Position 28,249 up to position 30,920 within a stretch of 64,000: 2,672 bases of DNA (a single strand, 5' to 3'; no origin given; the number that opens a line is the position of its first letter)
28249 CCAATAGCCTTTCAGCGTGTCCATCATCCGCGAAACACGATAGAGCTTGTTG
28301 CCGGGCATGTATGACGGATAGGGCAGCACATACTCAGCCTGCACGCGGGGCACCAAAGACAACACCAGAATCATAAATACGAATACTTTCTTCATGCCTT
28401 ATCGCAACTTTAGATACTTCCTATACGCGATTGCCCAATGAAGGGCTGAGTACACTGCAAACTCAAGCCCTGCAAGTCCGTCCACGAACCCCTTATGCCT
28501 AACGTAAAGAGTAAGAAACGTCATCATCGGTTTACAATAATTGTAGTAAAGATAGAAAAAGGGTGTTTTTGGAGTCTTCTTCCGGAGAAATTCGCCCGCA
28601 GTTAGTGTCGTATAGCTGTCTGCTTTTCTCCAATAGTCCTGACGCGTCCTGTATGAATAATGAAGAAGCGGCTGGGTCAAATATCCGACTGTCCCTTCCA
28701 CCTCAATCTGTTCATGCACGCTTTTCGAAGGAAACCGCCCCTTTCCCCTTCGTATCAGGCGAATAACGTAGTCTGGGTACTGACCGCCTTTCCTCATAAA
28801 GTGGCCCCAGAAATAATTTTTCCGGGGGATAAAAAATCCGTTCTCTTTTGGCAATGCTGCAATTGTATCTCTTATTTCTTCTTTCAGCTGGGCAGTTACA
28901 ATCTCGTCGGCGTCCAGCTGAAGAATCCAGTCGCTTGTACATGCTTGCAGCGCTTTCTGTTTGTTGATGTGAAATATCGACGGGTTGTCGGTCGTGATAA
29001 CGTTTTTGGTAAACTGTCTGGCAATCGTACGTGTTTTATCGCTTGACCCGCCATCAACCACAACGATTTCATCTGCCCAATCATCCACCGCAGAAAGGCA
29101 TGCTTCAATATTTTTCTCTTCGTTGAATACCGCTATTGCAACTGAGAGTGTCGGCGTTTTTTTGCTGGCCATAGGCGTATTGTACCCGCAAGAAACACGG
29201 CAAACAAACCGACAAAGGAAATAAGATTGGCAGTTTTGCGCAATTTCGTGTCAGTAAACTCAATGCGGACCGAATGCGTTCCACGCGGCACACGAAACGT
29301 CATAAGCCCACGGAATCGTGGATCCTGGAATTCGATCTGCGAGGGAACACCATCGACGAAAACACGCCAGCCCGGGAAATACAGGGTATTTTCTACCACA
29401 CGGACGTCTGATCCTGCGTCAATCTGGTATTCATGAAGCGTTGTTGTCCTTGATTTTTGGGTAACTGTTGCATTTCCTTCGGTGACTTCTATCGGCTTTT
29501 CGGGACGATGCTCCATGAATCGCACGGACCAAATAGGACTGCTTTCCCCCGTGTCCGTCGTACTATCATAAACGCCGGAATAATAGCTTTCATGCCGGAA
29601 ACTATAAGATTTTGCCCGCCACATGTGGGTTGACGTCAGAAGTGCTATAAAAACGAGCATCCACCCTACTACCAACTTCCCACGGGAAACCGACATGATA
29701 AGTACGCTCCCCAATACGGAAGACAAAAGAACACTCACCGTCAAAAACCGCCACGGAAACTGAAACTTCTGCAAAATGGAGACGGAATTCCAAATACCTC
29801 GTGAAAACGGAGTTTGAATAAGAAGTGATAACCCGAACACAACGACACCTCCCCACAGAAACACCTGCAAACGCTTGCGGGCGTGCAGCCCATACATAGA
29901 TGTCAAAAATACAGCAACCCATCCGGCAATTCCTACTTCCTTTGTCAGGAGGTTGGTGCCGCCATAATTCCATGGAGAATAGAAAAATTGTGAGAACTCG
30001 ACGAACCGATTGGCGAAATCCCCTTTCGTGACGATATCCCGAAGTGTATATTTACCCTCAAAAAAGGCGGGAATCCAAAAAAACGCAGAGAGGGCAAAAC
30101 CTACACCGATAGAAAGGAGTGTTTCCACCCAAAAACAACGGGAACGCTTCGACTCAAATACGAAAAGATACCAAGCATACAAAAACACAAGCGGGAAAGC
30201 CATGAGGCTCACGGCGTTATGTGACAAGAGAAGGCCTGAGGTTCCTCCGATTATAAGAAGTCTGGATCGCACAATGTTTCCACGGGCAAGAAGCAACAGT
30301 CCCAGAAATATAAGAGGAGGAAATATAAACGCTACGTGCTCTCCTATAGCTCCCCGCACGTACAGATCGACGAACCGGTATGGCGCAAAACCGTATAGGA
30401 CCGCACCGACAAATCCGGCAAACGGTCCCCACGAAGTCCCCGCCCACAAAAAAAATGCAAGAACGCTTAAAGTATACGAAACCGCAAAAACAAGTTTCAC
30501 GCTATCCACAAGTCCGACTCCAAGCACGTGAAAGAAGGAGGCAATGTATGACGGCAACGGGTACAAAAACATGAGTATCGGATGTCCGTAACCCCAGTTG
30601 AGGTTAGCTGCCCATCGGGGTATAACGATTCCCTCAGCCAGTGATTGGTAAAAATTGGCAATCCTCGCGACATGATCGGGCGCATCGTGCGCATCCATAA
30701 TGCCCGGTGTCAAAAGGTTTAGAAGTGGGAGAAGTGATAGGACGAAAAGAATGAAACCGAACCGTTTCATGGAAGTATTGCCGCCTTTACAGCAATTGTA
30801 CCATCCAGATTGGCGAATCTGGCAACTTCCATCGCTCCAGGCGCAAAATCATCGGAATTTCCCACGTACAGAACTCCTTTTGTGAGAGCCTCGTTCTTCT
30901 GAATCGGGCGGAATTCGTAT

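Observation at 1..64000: A hyper-expanded 'donor-flip-transfer' glycosylation super-cluster with about 24 GT-C paralogs in 64 kb.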

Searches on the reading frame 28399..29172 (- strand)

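Call 7: search_protein_families(library=pfam, proteins=[window:28399-29172:-], max_evalue=0.01)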
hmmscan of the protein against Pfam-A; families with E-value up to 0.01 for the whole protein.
window:28399-29172:- (257 aa): 2 families
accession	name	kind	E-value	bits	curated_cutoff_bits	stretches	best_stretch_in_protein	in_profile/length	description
PF00535.33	Glycos_transf_2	-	8.5e-18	65.3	23.3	1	10-109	1-108/168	Glycosyl transferase family 2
PF13704.12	Glyco_tranf_2_4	-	6.7e-07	30.2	27.5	1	17-96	2-88/98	Glycosyl transferase family 2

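Call 21: search_protein_families(library=ncbifam, proteins=[window:28399-29172:-], max_evalue=0.00001)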
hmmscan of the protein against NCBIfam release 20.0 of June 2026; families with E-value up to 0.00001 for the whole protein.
window:28399-29172:- (257 aa): 5 families
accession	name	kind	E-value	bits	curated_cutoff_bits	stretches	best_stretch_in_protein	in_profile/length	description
TIGR04283.1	glyco_like_mftF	equivalog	8.5e-14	51.7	182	1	9-114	1-107/221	TIGR04283 family arsenosugar biosynthesis glycosyltransferase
TIGR04195.1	S_glycosyl_SunS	equivalog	1.5e-12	47.1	350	1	5-95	55-146/421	SunS family peptide S-glycosyltransferase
NF007482.0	PRK10073.1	equivalog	5.9e-08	32.1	423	1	4-100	3-106/334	glycosyltransferase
NF041391.1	DPhHxTase_Halo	equivalog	3.4e-07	29.5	375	1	15-93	3-82/213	dolichyl-phosphate hexose transferase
NF010496.0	PRK13915.1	equivalog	2.2e-06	27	262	1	2-63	26-93/307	glucosyl-3-phosphoglycerate synthase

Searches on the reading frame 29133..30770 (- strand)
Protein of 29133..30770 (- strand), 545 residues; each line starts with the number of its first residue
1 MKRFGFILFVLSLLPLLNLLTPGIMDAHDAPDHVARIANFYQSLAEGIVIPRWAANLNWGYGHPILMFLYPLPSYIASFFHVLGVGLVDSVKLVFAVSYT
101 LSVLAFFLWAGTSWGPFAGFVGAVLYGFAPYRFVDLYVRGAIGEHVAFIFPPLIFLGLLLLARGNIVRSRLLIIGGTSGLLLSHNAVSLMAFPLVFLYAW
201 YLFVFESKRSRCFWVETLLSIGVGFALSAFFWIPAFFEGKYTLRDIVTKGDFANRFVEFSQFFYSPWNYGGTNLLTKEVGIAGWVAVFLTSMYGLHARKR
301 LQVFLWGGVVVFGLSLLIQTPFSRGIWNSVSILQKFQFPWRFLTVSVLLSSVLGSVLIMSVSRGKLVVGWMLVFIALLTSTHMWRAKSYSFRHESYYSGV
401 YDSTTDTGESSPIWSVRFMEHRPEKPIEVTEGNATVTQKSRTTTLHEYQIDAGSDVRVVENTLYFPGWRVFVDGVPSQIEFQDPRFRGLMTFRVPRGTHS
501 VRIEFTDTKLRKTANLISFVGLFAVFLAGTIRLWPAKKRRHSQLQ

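Call 7: search_protein_families(library=pfam, proteins=[window:29133-30770:-], max_evalue=0.01)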
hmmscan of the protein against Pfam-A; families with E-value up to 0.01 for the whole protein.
window:29133-30770:- (545 aa): 1 family
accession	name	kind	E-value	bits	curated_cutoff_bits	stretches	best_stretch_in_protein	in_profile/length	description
PF10131.15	PTPS_related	-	1.5e-07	30.7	26.4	1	70-390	4-313/621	6-pyruvoyl-tetrahydropterin synthase related domain; membrane protein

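Call 26: search_solved_structures(query=A1, max_evalue=1)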
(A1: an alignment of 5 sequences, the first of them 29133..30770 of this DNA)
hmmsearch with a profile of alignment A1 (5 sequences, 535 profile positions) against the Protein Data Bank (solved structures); distinct sequences matched with E-value up to 1: 3.
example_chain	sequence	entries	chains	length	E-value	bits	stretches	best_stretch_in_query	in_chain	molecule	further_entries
2izr_A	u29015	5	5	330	0.37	12.5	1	51-121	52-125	CASEIN KINASE I ISOFORM GAMMA-3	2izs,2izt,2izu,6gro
4g16_A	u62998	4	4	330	0.37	12.5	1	51-121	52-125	Casein kinase I isoform gamma-3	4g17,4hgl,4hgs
2chl_A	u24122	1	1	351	0.41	12.3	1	51-121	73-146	CASEIN KINASE I ISOFORM GAMMA-3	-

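Call 48: find_homologous_proteins(query=window:29133-30770:-, max_evalue=1e-10)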
Query window:29133-30770:- (545 aa): 1846 proteins with E <= 1e-10 among 8000 candidates; the best 120 are listed.
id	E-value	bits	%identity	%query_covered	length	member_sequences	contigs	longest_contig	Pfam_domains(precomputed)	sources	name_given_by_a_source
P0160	0.0e+0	1231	100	100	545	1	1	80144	PF10131.16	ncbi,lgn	-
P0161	3.7e-256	869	71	99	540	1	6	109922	PF10131.16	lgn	-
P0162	5.0e-247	839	68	100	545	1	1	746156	PF10131.16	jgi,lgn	-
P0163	4.3e-228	777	65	99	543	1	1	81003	PF10131.16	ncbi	-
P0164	2.2e-223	761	64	99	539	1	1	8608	PF10131.16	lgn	-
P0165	1.0e-222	759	62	99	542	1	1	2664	PF10131.16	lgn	-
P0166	1.9e-221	755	62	99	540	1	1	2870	PF10131.16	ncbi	-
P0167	1.4e-211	722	59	99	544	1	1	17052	PF10131.16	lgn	-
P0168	7.6e-209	713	61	100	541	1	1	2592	-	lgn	-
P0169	5.3e-205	700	59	99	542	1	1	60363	PF10131.16,PF09586.17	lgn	-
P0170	8.4e-201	686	60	99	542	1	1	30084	PF10131.16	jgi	jgi:uncharacterized membrane protein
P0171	1.1e-198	679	58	98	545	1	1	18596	PF10131.16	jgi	jgi:6-pyruvoyl-tetrahydropterin synthase related domain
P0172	2.0e-198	679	59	98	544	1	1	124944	PF10131.16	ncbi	-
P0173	6.0e-197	674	56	96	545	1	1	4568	-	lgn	-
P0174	7.4e-195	667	57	99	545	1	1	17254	-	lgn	-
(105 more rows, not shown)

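Call 49: find_encoding_contigs(protein=P0160, flank=10000, max_places=2)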
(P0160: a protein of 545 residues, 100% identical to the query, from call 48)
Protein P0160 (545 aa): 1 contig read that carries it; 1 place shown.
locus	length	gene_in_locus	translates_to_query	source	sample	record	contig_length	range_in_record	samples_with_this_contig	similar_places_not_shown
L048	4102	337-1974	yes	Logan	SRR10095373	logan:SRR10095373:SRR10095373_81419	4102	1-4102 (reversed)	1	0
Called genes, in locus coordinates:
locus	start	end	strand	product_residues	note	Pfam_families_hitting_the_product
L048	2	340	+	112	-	?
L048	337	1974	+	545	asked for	PF10131:PTPS_related (weak)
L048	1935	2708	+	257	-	PF00535:Glycos_transf_2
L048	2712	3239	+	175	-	-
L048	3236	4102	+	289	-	?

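Call 53: list_cluster_members(proteins=[P0160, P0001, P0118])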
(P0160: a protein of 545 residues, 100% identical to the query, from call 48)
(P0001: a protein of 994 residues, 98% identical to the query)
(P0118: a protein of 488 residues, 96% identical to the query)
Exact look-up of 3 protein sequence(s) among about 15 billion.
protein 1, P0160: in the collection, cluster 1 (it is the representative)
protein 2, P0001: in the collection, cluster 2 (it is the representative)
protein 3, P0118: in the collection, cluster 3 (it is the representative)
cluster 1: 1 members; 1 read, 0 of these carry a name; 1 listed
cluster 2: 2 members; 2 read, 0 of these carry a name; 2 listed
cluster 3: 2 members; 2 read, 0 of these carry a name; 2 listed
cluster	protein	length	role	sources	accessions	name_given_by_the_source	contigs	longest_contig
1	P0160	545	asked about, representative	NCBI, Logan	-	-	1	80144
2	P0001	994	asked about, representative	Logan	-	-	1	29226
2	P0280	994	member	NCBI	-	-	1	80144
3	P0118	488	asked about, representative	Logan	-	-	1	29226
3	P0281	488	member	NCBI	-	-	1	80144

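Call 63: predict_structure(alignment_id=A5)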
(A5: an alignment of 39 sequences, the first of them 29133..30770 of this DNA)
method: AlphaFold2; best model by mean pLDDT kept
length: 545 residues; sequences in the alignment: 39
mean_pLDDT: 88.3   pTM: 0.90
mean pLDDT of the five models: 88.3, 87.6, 86.6, 86.0, 85.6
residues with pLDDT >= 90: 374; 70-90: 109; 50-70: 38; < 50: 24
segments of 3 or more residues with pLDDT < 50: 62-67, 404-418
pLDDT, mean of each block of 10 residues (from residue 1): 97 97 90 89 92 76 51 95 97 98 99 98 98 92 95 98 95 97 91 97 94 97 96 78 53 84 80 73 97 95 96 97 92 82 96 97 95 97 93 86 46 41 83 95 94 95 85 95 80 97 93 95 91 69 59
secondary structure, 60 per line:
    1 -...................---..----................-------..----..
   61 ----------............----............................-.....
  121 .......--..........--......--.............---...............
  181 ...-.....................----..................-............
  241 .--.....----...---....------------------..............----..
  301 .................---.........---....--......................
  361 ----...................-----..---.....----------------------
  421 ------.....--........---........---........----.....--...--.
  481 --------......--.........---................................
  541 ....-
elements in order: H2-20 H30-45 H71-82 H87-114 H116-127 H130-139 H142-147 H150-162 H166-183 H185-205 H210-227 H229-241 H244-248 H259-262 H281-294 H299-317 H321-329 H333-336 H339-360 H365-383 H394-398 E427-431 E434-441 E445-452 E456-463 E468-472 E475-477 E489-494 E497-505 H509-544

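Call 66: fold_search(model_id=the predicted structure, library=pdb)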
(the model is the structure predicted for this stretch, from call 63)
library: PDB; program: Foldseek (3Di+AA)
matches with E <= 10: 447; with E <= 0.001: 4
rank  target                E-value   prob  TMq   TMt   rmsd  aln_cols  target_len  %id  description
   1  6wby                  4.8e-04  1.00  0.42  0.20   7.3       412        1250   14  Single-Particle Cryo-EM Structure of Arabinofuranosyltransferase AftD from Mycobacteria, Mutant R1389S Class 2 (released 2020-05-13)
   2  6w98_A                5.7e-04  1.00  0.43  0.20   8.3       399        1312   17  Single-Particle Cryo-EM Structure of Arabinofuranosyltransferase AftD from Mycobacteria (released 2020-05-13)
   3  6s7t_A                8.7e-04  1.00  0.36  0.29  12.3       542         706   12  Cryo-EM structure of human oligosaccharyltransferase complex OST-B (released 2019-12-18)
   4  8pn9_A                9.1e-04  1.00  0.39  0.33  12.5       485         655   11  Structure of human oligosaccharyltransferase OST-A complex bound to NGI-1 (released 2024-05-08)
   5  8agb_A                1.1e-03  1.00  0.42  0.36  13.1       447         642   13  Structure of yeast oligosaccharylransferase complex with lipid-linked oligosaccharide bound (released 2022-12-07)
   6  6ezn_F                1.1e-03  1.00  0.36  0.32  14.0       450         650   13  Cryo-EM structure of the yeast oligosaccharyltransferase (OST) complex (released 2018-01-17)
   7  8age_A                2.4e-03  1.00  0.41  0.36  10.6       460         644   13  Structure of yeast oligosaccharylransferase complex with acceptor peptide bound (released 2022-12-07)
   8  9s6t_A                2.5e-03  1.00  0.39  0.43  14.8       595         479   11  Ternary cryo-EM structure of chicken ALG12 with Dol25-PP-GlcNAc2Man7, Dol25-P-Man, and Fab (released 2026-03-18)
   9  5ogl_A                3.4e-03  1.00  0.38  0.30   9.9       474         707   13  Structure of bacterial oligosaccharyltransferase PglB in complex with an acceptor peptide and an lipid-linked oligosac (released 2017-10-25)
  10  7oci_F                5.5e-03  1.00  0.39  0.34  11.4       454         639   14  Cryo-EM structure of yeast Ost6p containing oligosaccharyltransferase complex (released 2022-02-16)
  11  6ftg_5                7.4e-03  1.00  0.37  0.32  15.8       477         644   11  Subtomogram average of OST-containing ribosome-translocon complexes from canine rough microsomal membranes (released 2018-03-21)
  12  3wak                  9.1e-03  1.00  0.35  0.24  14.5       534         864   11  Crystal structure of the Archaeoglobus fulgidus oligosaccharyltransferase (O29867_ARCFU) in the apo form (released 2013-10-30)
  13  9n9j_I                9.1e-03  0.99  0.31  0.25  14.0       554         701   12  Structure of a GRP94 folding intermediate engaged with a CCDC134- and FKBP11-bound secretory translocon (released 2025-11-19)
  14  5f15                  9.5e-03  1.00  0.38  0.38  10.2       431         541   14  Crystal Structure of ArnT from Cupriavidus metallidurans bound to Undecaprenyl phosphate (released 2016-02-17)
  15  3waj                  9.5e-03  1.00  0.35  0.26  12.7       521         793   10  Crystal structure of the Archaeoglobus fulgidus oligosaccharyltransferase (O29867_ARCFU) complex with Zn and sulfate (released 2013-10-30)
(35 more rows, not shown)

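Call 71: find_encoding_contigs(protein=P0161, flank=10000, max_places=1)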
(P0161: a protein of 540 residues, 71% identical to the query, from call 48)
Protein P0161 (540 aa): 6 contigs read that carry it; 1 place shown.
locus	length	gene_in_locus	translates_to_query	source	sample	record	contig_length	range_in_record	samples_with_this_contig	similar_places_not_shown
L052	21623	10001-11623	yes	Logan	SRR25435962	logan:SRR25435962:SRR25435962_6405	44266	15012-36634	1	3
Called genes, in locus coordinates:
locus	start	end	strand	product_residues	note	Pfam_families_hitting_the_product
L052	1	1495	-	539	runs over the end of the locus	-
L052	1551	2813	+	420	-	-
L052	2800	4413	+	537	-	PF02366:PMT, PF13231:PMT_2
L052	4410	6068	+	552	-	PF13231:PMT_2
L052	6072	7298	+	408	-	-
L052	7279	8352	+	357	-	PF01073:3Beta_HSD, PF01370:Epimerase, PF02719:Polysacc_synt_2, PF04321:RmlD_sub_bind, PF08659:KR (weak), PF16363:GDP_Man_Dehyd, PF13460:NAD_binding_10 (weak), PF07993:NAD_binding_4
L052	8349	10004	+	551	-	PF13231:PMT_2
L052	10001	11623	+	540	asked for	PF10131:PTPS_related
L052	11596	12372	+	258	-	PF00535:Glycos_transf_2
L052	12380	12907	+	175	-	-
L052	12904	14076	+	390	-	PF26314:MptA_B_family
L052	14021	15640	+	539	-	-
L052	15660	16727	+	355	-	PF13439:Glyco_transf_4, PF20706:GT4-conflict (weak), PF00534:Glycos_transf_1, PF13692:Glyco_trans_1_4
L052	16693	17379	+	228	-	PF00535:Glycos_transf_2, PF10111:Glyco_tranf_2_2 (weak), PF13641:Glyco_tranf_2_3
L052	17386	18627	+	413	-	PF01943:Polysacc_synt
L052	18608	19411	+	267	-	PF00535:Glycos_transf_2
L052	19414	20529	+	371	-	PF13439:Glyco_transf_4, PF20706:GT4-conflict, PF00534:Glycos_transf_1, PF13692:Glyco_trans_1_4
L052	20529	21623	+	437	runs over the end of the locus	PF13231:PMT_2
